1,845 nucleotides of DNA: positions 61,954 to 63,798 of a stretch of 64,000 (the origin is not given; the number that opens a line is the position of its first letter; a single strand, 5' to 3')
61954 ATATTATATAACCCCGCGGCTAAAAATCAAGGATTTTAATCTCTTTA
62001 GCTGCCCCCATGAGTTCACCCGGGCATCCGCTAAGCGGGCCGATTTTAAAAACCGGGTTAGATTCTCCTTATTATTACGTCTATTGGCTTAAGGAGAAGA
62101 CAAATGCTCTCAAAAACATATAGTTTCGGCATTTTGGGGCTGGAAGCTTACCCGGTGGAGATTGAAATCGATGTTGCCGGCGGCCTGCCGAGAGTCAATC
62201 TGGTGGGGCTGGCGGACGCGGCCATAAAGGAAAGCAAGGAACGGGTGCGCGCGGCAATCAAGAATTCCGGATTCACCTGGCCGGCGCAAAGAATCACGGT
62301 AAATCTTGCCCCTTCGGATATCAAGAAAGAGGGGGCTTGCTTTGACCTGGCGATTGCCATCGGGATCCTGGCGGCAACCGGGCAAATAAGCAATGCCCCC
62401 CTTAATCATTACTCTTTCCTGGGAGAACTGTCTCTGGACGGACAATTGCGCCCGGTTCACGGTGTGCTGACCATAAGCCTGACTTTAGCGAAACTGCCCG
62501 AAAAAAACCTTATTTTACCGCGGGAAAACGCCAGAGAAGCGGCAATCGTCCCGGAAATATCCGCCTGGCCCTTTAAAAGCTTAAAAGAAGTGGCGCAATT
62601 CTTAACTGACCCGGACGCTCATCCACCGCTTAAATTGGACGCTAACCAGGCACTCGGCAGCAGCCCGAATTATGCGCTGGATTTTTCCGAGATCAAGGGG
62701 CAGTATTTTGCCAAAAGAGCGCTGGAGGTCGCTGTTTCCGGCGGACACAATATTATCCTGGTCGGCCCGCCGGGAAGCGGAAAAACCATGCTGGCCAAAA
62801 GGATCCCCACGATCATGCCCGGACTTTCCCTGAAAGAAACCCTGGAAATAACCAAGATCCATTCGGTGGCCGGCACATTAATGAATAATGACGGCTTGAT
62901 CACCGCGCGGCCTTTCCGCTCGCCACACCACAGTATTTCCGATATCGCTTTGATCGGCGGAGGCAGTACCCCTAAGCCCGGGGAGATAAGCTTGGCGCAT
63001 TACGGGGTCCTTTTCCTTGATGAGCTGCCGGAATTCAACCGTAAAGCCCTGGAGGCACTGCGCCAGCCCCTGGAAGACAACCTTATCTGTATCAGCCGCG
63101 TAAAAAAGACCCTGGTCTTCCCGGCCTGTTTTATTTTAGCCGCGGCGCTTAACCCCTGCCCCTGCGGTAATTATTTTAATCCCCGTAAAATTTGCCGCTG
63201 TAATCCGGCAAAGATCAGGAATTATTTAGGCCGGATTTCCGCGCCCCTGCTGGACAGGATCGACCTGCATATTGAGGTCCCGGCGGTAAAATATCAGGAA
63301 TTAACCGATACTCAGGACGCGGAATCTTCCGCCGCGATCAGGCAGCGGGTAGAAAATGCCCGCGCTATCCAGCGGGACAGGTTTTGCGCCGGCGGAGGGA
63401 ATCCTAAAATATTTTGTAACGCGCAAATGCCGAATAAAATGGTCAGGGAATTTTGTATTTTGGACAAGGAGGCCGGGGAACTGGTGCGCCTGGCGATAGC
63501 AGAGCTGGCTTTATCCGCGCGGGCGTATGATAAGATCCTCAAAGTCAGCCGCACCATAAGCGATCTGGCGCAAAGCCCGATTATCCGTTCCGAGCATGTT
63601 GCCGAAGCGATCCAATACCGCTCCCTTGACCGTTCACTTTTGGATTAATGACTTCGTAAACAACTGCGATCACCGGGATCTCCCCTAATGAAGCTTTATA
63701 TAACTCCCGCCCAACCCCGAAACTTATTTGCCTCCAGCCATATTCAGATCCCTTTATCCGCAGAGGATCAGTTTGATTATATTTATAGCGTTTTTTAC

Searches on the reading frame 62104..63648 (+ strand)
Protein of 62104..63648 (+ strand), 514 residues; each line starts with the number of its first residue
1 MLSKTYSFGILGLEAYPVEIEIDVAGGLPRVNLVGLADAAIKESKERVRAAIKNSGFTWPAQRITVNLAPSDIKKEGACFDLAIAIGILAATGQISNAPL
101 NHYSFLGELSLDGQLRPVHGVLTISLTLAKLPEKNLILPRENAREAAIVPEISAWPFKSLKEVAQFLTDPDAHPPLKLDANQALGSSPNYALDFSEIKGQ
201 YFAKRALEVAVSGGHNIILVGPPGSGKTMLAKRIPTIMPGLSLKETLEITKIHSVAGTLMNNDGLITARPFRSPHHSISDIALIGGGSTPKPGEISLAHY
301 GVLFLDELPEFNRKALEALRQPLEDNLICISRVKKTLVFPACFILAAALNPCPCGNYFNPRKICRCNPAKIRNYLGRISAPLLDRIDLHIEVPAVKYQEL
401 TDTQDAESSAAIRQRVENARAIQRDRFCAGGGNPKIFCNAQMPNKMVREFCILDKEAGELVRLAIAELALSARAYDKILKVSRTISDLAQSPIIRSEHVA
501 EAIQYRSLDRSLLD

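Call 20: find_encoding_contigs(protein=window:62104-63648:+, flank=10000, max_places=3)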
Protein window:62104-63648:+ (514 aa): 19 contigs read that carry it; 3 places shown.
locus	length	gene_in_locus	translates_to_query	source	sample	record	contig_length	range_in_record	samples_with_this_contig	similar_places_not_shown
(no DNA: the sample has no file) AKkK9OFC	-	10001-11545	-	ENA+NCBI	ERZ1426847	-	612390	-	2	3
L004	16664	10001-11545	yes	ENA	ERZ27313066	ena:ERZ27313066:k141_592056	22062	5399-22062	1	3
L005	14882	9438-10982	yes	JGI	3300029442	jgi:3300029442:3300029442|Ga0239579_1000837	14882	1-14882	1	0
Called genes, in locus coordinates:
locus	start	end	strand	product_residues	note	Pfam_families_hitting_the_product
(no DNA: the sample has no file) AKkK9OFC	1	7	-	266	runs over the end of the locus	PF04199:Cyclase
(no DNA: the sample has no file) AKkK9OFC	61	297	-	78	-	PF00550:PP-binding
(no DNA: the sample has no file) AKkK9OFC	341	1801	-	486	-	PF02310:B12-binding, PF04055:Radical_SAM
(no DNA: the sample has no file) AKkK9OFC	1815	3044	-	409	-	PF00109:ketoacyl-synt, PF02801:Ketoacyl-synt_C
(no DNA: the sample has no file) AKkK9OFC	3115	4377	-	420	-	PF00109:ketoacyl-synt, PF02801:Ketoacyl-synt_C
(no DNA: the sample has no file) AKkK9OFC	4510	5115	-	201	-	-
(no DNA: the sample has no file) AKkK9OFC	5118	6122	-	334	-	PF00070:Pyr_redox (weak), PF02558:ApbA, PF08546:ApbA_C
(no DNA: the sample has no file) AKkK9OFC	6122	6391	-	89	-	PF11084:DUF2621 (faint)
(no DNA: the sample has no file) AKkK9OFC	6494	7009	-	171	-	PF03551:PadR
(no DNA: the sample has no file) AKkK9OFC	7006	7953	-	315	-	PF03255:ACCA, PF01039:Carboxyl_trans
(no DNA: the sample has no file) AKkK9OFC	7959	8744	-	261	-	PF01476:LysM, PF03734:YkuD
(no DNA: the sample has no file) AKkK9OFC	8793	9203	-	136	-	PF02681:DUF212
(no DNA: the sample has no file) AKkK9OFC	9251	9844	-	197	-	-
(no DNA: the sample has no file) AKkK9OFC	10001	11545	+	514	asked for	PF13541:ChlI, PF01078:Mg_chelatase, PF00493:MCM (weak), PF07728:AAA_5 (weak), PF13335:Mg_chelatase_C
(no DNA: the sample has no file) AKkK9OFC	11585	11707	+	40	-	-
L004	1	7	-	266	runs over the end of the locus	PF04199:Cyclase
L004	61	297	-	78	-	PF00550:PP-binding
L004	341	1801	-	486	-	PF02310:B12-binding, PF04055:Radical_SAM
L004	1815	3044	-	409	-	PF00109:ketoacyl-synt, PF02801:Ketoacyl-synt_C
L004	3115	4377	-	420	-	PF00109:ketoacyl-synt, PF02801:Ketoacyl-synt_C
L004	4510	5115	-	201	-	-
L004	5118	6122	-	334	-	PF00070:Pyr_redox (weak), PF02558:ApbA, PF08546:ApbA_C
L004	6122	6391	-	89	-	PF11084:DUF2621 (faint)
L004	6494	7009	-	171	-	PF03551:PadR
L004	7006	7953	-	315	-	PF03255:ACCA, PF01039:Carboxyl_trans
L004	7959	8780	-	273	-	PF01476:LysM, PF03734:YkuD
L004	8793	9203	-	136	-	PF02681:DUF212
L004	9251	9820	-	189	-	-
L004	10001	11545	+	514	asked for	PF13541:ChlI, PF01078:Mg_chelatase, PF00493:MCM (weak), PF07728:AAA_5 (weak), PF13335:Mg_chelatase_C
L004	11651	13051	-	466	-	PF02310:B12-binding, PF04055:Radical_SAM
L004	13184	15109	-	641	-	PF00515:TPR_1, PF13414:TPR_11 (weak), PF13181:TPR_8 (weak), PF13432:TPR_16, PF13414:TPR_11, PF13414:TPR_11, PF13432:TPR_16, PF14559:TPR_19, +15 more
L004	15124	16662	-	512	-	?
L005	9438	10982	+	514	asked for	PF13541:ChlI, PF01078:Mg_chelatase, PF00493:MCM (weak), PF07728:AAA_5 (weak), PF13335:Mg_chelatase_C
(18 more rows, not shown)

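Call 23: search_protein_families(library=ncbifam, proteins=[L004:11651-13051:-], max_evalue=0.00001)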
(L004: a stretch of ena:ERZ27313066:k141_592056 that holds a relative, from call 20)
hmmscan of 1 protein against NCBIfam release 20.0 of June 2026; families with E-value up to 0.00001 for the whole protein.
L004:11651-13051:- (466 aa): 28 families (the best 25 are shown)
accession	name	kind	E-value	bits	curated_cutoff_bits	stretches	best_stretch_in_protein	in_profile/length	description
TIGR03471.1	HpnJ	equivalog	6.2e-66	223.2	577.6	1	42-461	48-465/472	hopanoid biosynthesis associated radical SAM protein HpnJ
TIGR02026.1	BchE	equivalog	2.7e-55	188.2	481.35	1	3-437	2-433/497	magnesium-protoporphyrin IX monomethyl ester anaerobic oxidative cyclase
NF038361.1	rSAM_Sden_1168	equivalog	1.2e-46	159.4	575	1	13-388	74-475/560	Sden_1168 family B12-binding radical SAM P-methyltransferase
NF050148.1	rSAM_ApyD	equivalog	3.3e-42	144.7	750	1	63-386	73-393/645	RiPP biosynthesis radical SAM protein ApyD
TIGR04367.1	HpnR_B12_rSAM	equivalog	1.1e-41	142.9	650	1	1-400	1-385/490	hopanoid C-3 methylase HpnR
TIGR04072.2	rSAM_ladder_B12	equivalog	1.4e-39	136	360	1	17-383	11-369/443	lipid biosynthesis B12-binding/radical SAM protein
TIGR04479.1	bcpD_PhpK_rSAM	subfamily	2.2e-36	125.3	600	1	25-368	73-413/504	PhpK family radical SAM P-methyltransferase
TIGR04014.1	B12_SAM_MJ_0865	equivalog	2.9e-36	125.2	360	1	81-388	55-360/434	methyl-coenzyme M reductase glutamine C-methyltransferase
TIGR04013.1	B12_SAM_MJ_1487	hypoth_equivalog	2.2e-34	119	251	1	56-381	34-352/382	TIGR04013 family B12-binding domain/radical SAM domain-containing protein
TIGR04385.1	B12_rSAM_cofa1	equivalog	1.3e-32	113.6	450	1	22-364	18-364/438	B12 lower ligand biosynthesis radical SAM protein BzaD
TIGR04190.1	B12_SAM_Ta0216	equivalog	3.9e-32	111.6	500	1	23-364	36-394/554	TIGR04190 family B12-binding domain/radical SAM domain protein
TIGR03975.1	rSAM_ocin_1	subfamily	1.2e-30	106.6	281.85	1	60-360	124-426/606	RiPP maturation radical SAM C-methyltransferase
NF033712.0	B12_rSAM_KedN5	subfamily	1.1e-26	93.3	700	1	23-357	16-363/624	KedN5 family methylcobalamin-dependent radical SAM C-methyltransferase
NF033070.1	rSAM_AprD4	equivalog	2.5e-24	86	500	1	131-420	137-422/456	AprD4 family radical SAM diol-dehydratase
NF040542.1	rSAM_RCCLKC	equivalog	5.9e-22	78.4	450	1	32-344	21-331/423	arsinothricin biosynthesis radical SAM protein ArsL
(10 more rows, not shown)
